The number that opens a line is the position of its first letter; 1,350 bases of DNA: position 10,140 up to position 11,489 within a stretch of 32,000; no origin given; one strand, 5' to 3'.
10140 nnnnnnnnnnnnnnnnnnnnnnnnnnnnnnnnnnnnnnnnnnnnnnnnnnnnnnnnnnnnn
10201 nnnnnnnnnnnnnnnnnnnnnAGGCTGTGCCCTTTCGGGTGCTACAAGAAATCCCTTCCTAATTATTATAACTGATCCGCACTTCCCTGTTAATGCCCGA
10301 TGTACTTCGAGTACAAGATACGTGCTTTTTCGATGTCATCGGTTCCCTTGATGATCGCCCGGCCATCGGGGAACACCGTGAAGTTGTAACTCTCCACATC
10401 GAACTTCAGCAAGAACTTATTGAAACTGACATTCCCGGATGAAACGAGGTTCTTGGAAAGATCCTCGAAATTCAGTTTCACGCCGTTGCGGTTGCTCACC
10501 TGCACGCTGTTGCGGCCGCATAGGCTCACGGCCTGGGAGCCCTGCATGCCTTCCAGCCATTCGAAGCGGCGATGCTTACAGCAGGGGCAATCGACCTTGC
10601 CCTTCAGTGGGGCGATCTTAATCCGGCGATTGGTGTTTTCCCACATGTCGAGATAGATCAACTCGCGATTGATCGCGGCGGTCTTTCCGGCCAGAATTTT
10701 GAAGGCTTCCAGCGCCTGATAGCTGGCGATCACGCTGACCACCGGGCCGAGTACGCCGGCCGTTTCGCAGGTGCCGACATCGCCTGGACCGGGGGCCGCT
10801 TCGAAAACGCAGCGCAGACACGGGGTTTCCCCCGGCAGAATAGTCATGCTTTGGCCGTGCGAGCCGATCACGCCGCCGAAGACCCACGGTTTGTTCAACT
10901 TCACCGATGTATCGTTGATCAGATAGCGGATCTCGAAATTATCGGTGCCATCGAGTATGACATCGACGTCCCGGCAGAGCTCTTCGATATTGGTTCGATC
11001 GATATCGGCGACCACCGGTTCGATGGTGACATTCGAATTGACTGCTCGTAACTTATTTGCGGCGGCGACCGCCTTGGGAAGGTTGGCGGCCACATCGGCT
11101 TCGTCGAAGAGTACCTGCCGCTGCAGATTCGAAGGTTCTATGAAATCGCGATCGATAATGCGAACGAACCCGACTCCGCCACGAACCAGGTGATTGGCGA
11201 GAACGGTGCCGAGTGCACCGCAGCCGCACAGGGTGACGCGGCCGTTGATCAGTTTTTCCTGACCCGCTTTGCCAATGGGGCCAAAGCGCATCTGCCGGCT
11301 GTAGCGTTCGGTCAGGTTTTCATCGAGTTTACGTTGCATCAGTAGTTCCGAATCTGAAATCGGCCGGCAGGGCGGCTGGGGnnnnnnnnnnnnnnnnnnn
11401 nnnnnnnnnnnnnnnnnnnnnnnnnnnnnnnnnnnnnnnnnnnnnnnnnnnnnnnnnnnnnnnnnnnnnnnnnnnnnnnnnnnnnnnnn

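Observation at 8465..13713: SAM-I riboswitch driving a ThrC-like / GG-terminated sulfur carrier / ThiF-like E1 operon: candidate protein-thiocarboxylate route to homocysteine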

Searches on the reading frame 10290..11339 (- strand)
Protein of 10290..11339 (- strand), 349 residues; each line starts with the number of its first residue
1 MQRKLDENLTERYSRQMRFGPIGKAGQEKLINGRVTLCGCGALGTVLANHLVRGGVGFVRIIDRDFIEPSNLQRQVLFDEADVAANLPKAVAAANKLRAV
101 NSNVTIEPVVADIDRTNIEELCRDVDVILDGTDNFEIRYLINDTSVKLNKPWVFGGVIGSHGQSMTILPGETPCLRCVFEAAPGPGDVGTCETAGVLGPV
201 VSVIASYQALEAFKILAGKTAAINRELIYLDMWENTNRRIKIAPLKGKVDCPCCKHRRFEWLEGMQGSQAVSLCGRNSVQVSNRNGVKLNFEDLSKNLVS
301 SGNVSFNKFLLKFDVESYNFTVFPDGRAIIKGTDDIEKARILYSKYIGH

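Call 3: search_protein_families(library=pfam, proteins=[window:10290-11339:-], max_evalue=0.01)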
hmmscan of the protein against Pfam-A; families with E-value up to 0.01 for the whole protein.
window:10290-11339:- (349 aa): 1 family
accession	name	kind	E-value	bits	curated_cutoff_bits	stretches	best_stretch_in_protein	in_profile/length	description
PF00899.27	ThiF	-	9.3e-72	241.4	28.1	1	13-244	1-231/238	ThiF family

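Call 4: search_protein_families(library=ncbifam, proteins=[window:10290-11339:-], max_evalue=0.01)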
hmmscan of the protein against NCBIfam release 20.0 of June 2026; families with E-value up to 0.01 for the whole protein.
window:10290-11339:- (349 aa): 22 families
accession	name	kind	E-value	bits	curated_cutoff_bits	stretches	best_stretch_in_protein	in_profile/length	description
NF009123.0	PRK12475.1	subfamily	1.8e-115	385.8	510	1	10-348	2-338/338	MoeB/ThiF family adenylyltransferase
TIGR02356.1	adenyl_thiF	equivalog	3.3e-73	245.4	275.25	1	12-216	1-203/203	thiazole biosynthesis adenylyltransferase ThiF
NF006444.0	PRK08762.1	equivalog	3.9e-65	220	449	1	3-258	118-371/387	molybdopterin-synthase adenylyltransferase MoeB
NF047750.1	SAMPActivE1UbaA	equivalog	7.3e-54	182.9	450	1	1-270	1-264/270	SAMP-activating enzyme E1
NF004281.0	PRK05690.1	subfamily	1.1e-51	175.5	266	1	2-245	2-242/250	molybdopterin-synthase adenylyltransferase MoeB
NF005902.0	PRK07878.1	equivalog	8.8e-49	166.4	647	1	5-243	15-255/392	adenylyltransferase/sulfurtransferase MoeZ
NF006204.0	PRK08328.1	equivalog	2.4e-47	161.5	339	1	7-237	4-226/231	hypothetical protein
NF005646.0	PRK07411.1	equivalog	2.7e-46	158.4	633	1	5-244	11-248/390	molybdopterin-synthase adenylyltransferase MoeB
TIGR02355.1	moeB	equivalog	6.5e-42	143.6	376.55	1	12-254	4-240/240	molybdopterin-synthase adenylyltransferase MoeB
NF004111.0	PRK05600.1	equivalog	3.1e-41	141.7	437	1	4-244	13-254/371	ThiF family adenylyltransferase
NF006395.0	PRK08644.1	equivalog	8.8e-27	94.1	159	1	23-220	21-213/215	sulfur carrier protein ThiS adenylyltransferase ThiF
TIGR02354.1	thiF_fam2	equivalog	3.2e-21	76.1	152.2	1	27-151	16-137/200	thiamine biosynthesis protein ThiF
NF058523.1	6A-MBL_cap2_3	equivalog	8.1e-18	64.3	320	1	28-153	294-417/665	anti-phage 6A-MBL system cap2_3 protein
TIGR01408.1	Ube1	subfamily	1.5e-15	56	750.05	1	12-170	401-564/1008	ubiquitin-activating enzyme E1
NF006077.0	PRK08223.1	equivalog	3.4e-14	52.5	266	1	12-138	10-132/296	hypothetical protein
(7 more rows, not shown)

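Call 32: search_solved_structures(query=window:10290-11339:-, max_evalue=1e-10, show_alignments=2)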
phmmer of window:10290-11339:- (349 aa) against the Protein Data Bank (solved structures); distinct sequences matched with E-value up to 1e-10: 50.
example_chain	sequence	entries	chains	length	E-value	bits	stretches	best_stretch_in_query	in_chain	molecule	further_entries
1zfn_A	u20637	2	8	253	6.2e-36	127.6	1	11-254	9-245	Adenylyltransferase thiF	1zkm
1zud_1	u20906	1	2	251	7e-36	127.4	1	11-254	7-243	Adenylyltransferase thiF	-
6yub_B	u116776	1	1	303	1.6e-33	119.7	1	2-219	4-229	Adenylyltransferase and sulfurtransferase uba4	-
6yub_A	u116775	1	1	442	3.2e-33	118.6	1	2-219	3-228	Adenylyltransferase and sulfurtransferase uba4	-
1jw9_B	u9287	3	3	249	8.1e-33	117.3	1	8-242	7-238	MOLYBDOPTERIN BIOSYNTHESIS MOEB PROTEIN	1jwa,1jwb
6yuc_D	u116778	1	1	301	5.9e-32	114.5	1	2-219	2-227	Adenylyltransferase and sulfurtransferase uba4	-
6z6s_DDD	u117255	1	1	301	6e-32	114.5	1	2-219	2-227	Adenylyltransferase and sulfurtransferase uba4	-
6nya_A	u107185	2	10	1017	2e-18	70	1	6-172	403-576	Ubiquitin-activating enzyme E1 1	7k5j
3cmm_A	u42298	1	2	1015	2.4e-18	69.8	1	6-172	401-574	Ubiquitin-activating enzyme E1 1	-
5l6h_A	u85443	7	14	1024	2.4e-18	69.8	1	6-172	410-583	Ubiquitin-activating enzyme E1 1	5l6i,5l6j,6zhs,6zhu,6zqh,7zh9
4nnj_A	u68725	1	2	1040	2.5e-18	69.7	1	6-172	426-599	Ubiquitin-activating enzyme E1 1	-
5tr4_A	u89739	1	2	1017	2.7e-18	69.6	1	6-172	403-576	Ubiquitin-activating enzyme E1 1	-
8se9_A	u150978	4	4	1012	7.3e-18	68.2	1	15-183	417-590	Ubiquitin-like modifier-activating enzyme 7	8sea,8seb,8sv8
8oif_A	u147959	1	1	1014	7.4e-18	68.1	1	15-183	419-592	Ubiquitin-like modifier-activating enzyme 7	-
9qgg_B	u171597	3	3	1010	1.5e-17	67.1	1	12-173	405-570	E1 ubiquitin-activating enzyme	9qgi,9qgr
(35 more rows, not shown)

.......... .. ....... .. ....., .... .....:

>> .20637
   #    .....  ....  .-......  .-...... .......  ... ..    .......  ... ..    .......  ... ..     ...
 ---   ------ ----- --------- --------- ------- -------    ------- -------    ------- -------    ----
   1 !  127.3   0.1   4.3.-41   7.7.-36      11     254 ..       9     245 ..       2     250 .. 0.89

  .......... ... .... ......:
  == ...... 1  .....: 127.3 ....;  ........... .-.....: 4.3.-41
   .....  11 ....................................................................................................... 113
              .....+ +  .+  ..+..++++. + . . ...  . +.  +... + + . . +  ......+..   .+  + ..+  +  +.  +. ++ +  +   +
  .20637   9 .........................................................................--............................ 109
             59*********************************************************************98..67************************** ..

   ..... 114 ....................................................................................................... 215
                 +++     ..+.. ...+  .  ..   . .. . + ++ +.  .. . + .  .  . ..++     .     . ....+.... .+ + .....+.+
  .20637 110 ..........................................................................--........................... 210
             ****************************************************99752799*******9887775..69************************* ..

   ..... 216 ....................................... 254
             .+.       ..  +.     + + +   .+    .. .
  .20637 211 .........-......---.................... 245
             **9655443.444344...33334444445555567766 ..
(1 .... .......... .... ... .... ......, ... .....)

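Call 59: predict_structure(protein=window:10290-11339:-)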
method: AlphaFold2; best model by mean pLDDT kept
length: 349 residues; sequences in the alignment: 1
mean_pLDDT: 30.3   pTM: 0.18
mean pLDDT of the five models: 30.3, 25.5, 25.1, 23.7, 22.7
residues with pLDDT >= 90: 0; 70-90: 0; 50-70: 1; < 50: 348
segments of 3 or more residues with pLDDT < 50: 1-329, 331-349
pLDDT, mean of each block of 10 residues (from residue 1): 32 26 31 27 29 28 27 29 37 35 30 30 27 26 25 24 25 22 23 22 23 25 23 24 32 36 34 37 39 35 28 37 42 47 41
secondary structure, 60 per line:
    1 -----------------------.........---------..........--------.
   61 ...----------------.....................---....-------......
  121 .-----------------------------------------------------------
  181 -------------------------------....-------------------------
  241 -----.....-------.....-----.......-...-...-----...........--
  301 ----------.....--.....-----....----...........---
elements in order: H24-32 H42-51 E60-63 H80-100 E104-107 H115-121 H212-215 E246-250 E258-262 H268-274 E280-282 E288-290 H291-298 E311-315 E318-322 E328-331 H336-346

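Call 68: search_dna_similar(query=window:10290-11339:-, collection=plasmids, mode=protein, max_rows=15, max_evalue=1e-30)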
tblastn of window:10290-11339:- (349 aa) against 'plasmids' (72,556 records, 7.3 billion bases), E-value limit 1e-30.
Records with a match: 39; places in all: 42; records where one place covers at least 80% of the query: 16.
Best place of each record, by identity: <60% 39.
By first word of the organism name: Rhizobium 10; Staphylococcus 5; Bacillus 3; Mycetohabitans 3; Paenibacillus 2; Priestia 2; Listeria 2; Cytobacillus 1; Limosilactobacillus 1; Piscinibacter 1; and 9 more.
By predicted mobility (MOB-suite, as given by PLSDB): non-mobilizable 25; conjugative 10; mobilizable 4.
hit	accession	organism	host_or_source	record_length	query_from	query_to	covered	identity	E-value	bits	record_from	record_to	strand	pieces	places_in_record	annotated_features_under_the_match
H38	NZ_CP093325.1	Bacillus sp. N5-665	whole organism,peat soil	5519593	9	348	97%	46.6%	2e-87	294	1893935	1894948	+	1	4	none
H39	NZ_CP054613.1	Paenibacillus cellulosilyticus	cell culture,soil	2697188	6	348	98%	45.5%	2e-93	311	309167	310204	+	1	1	none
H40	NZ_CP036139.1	Bacillus mycoides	cell culture,soil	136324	9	348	97%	45.0%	2e-77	265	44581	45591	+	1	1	molybdopterin-synthase adenylyltransferase MoeB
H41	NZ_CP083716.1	Bacillus velezensis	cell culture,Meju, fermented soybean ...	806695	8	348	98%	43.6%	4e-76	261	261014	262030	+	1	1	molybdopterin-synthase adenylyltransferase MoeB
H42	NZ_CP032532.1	Priestia megaterium NCT-2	contaminated soil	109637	3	348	99%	42.2%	3e-82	279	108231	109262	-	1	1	thiazole biosynthesis adenylyltransferase ThiF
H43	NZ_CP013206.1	Paenibacillus sp. IHB B 3084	single,lake sediment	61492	11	348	97%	43.1%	2e-80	274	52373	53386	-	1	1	ThiF family adenylyltransferase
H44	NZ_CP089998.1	Cytobacillus spongiae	sponge,Pure culture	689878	6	348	98%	41.4%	2e-77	265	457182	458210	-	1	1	thiazole biosynthesis adenylyltransferase ThiF | thiazole synthase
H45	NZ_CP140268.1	Priestia megaterium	Single cell,ginseng rhizosphere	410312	3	348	99%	41.0%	1e-78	269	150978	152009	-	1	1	molybdopterin-synthase adenylyltransferase MoeB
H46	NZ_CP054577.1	Staphylococcus saprophyticus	Homo sapiens,whole organism,urine ...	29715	9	343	96%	35.0%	8e-47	177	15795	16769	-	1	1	ThiF family adenylyltransferase | thiazole synthase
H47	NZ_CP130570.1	Staphylococcus saprophyticus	surface swab,International Space Station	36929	9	343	96%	35.0%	8e-47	177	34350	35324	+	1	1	ThiF family adenylyltransferase | thiazole synthase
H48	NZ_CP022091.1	Staphylococcus saprophyticus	Homo sapiens,urine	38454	9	343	96%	35.0%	8e-47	177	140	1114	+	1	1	ThiF family adenylyltransferase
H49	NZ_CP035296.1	Staphylococcus saprophyticus subsp. saprophyticus ATCC ...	-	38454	9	343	96%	35.0%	8e-47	177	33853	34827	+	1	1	ThiF family adenylyltransferase | thiazole synthase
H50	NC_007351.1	Staphylococcus saprophyticus subsp. saprophyticus ATCC ...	-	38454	9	343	96%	35.0%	8e-47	177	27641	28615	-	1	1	ThiF family adenylyltransferase | thiazole synthase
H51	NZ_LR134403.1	Listeria monocytogenes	Homo sapiens,Vein blood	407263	11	346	96%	33.4%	2e-47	179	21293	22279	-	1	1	ThiF family adenylyltransferase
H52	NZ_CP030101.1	Listeria monocytogenes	Environment,water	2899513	11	347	97%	32.4%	1e-45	173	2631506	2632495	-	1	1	none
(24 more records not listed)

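Call 70: get_annotated_region(hit=H41, flank=1500)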
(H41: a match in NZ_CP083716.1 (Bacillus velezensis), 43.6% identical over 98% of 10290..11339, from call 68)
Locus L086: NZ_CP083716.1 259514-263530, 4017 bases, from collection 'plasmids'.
description: Bacillus velezensis strain DMB05 plasmid pDMB05-1, complete sequence
organism: Bacillus velezensis (NCBI taxid 492670)
taxonomy: Bacteria; Bacillota; Bacilli; Bacillales; Bacillaceae; Bacillus; Bacillus velezensis
host: -; source: cell culture,Meju, fermented soybean brick; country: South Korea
typing (MOB-suite, as given by PLSDB): non-mobilizable
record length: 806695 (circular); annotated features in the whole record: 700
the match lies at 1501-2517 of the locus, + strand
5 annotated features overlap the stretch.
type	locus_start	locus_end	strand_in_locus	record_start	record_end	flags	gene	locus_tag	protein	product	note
CDS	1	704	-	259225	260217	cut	-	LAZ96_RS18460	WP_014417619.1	hypothetical protein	-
CDS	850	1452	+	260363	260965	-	-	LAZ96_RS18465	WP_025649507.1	molybdenum cofactor guanylyltransferase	-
CDS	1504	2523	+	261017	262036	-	-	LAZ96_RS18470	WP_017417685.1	molybdopterin-synthase adenylyltransferase MoeB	-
CDS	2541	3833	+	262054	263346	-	-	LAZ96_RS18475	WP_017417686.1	gephyrin-like molybdotransferase Glp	-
CDS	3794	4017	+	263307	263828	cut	mobB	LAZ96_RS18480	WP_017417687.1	molybdopterin-guanine dinucleotide biosynthesis protein B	GO:0006777 - Mo-molybdopterin cofactor biosynthetic process [Evidence IEA]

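Call 71: get_annotated_region(hit=H44, flank=1500)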
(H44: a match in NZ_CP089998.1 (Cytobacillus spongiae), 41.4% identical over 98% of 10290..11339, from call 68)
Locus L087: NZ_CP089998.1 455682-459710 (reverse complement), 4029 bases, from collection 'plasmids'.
description: Cytobacillus spongiae strain CY-G plasmid unnamed, complete sequence
organism: Cytobacillus spongiae (NCBI taxid 2901381)
taxonomy: Bacteria; Bacillota; Bacilli; Bacillales; Bacillaceae; Cytobacillus; Cytobacillus spongiae
host: -; source: sponge,Pure culture; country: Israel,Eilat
typing (MOB-suite, as given by PLSDB): non-mobilizable
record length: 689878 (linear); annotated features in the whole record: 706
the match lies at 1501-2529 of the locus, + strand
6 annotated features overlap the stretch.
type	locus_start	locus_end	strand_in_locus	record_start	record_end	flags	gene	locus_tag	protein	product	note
CDS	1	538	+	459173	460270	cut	thiO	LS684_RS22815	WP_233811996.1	glycine oxidase ThiO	-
CDS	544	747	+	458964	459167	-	thiS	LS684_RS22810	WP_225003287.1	sulfur carrier protein ThiS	GO:0009228 - thiamine biosynthetic process [Evidence IEA]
CDS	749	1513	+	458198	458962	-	-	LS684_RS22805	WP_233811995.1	thiazole synthase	-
CDS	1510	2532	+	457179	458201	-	-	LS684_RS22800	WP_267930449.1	thiazole biosynthesis adenylyltransferase ThiF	-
CDS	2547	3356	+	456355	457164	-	thiD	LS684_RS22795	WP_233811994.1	bifunctional hydroxymethylpyrimidine kinase/phosphomethylpyrimidine kinase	GO:0009228 - thiamine biosynthetic process [Evidence IEA]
CDS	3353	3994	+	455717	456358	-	thiE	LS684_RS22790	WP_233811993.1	thiamine phosphate synthase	GO:0009228 - thiamine biosynthetic process [Evidence IEA]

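Call 72: get_annotated_region(hit=H46, flank=1500)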
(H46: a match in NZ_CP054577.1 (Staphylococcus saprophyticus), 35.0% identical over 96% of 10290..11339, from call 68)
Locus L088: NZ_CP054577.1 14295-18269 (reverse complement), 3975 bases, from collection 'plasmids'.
description: Staphylococcus saprophyticus strain UTI-050 plasmid pUTI-050-2, complete sequence
organism: Staphylococcus saprophyticus (NCBI taxid 29385)
taxonomy: Bacteria; Bacillota; Bacilli; Bacillales; Staphylococcaceae; Staphylococcus; Staphylococcus saprophyticus
host: -; source: Homo sapiens,whole organism,urine specimens; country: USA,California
typing (MOB-suite, as given by PLSDB): non-mobilizable; replicon rep_cluster_2442
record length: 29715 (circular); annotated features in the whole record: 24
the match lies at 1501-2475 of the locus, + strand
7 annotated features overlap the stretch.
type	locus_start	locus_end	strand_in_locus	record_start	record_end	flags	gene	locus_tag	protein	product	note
CDS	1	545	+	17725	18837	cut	-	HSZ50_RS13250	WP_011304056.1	FAD-dependent oxidoreductase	-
CDS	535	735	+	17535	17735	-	thiS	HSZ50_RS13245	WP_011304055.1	sulfur carrier protein ThiS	GO:0009228 - thiamine biosynthetic process [Evidence IEA]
CDS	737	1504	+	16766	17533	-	-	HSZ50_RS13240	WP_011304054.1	thiazole synthase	-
CDS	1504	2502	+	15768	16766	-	-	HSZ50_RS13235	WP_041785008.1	ThiF family adenylyltransferase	-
CDS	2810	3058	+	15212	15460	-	-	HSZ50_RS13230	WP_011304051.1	type II toxin-antitoxin system Phd/YefM family antitoxin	GO:0045927 - positive regulation of growth [Evidence IEA]; GO:0006355 - regulation of DNA-templated transcription ...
CDS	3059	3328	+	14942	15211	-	-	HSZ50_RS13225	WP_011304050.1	Txe/YoeB family addiction module toxin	GO:0008219 - cell death [Evidence IEA]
CDS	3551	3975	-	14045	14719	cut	-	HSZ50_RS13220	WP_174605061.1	IS6-like element IS257 family transposase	-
